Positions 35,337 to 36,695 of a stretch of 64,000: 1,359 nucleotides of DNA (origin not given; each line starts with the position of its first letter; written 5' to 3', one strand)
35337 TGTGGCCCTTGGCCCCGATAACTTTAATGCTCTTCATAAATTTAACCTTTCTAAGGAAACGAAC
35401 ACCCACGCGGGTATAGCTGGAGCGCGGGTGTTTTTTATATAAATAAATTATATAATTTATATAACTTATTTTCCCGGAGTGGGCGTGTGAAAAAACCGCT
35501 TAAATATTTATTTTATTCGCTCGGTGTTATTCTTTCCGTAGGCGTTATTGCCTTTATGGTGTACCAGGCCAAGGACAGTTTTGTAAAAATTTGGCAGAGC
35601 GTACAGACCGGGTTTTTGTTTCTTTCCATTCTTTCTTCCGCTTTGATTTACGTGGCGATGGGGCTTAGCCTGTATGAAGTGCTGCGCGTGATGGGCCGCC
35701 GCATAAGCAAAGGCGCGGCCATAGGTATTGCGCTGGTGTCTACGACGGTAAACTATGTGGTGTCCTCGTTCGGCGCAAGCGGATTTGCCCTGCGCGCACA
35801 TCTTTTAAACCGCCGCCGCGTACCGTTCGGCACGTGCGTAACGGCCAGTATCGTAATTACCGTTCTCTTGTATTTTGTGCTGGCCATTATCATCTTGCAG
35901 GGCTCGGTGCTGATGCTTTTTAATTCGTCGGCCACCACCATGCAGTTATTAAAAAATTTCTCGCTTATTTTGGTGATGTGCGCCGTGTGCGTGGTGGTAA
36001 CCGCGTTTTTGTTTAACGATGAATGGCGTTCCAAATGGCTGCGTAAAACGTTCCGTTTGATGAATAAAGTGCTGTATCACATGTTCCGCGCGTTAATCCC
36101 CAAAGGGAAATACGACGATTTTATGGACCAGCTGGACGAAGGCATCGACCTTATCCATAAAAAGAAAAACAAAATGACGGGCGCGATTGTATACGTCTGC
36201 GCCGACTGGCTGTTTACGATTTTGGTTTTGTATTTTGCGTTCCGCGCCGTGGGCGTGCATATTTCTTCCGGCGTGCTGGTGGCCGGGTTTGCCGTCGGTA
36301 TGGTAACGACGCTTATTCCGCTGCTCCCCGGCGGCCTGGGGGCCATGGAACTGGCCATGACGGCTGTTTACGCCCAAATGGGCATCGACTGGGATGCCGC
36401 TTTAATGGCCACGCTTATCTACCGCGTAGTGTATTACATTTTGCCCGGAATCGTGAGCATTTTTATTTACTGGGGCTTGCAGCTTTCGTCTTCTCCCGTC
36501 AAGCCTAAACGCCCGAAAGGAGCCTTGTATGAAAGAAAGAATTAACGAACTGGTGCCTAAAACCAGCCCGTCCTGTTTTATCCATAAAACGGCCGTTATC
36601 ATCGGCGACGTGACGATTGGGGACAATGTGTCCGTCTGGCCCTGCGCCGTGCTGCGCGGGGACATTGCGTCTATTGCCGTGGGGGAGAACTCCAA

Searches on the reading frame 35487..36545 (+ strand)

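Call 40: search_protein_families(library=pfam, proteins=[window:35487-36545:+], max_evalue=0.001)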
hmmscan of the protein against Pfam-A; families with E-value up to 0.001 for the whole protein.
window:35487-36545:+ (352 aa): 1 family
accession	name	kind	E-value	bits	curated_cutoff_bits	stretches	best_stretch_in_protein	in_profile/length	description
PF03706.18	LPG_synthase_TM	-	5.2e-33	115.2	33.4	1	12-323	3-301/302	Lysylphosphatidylglycerol synthase TM region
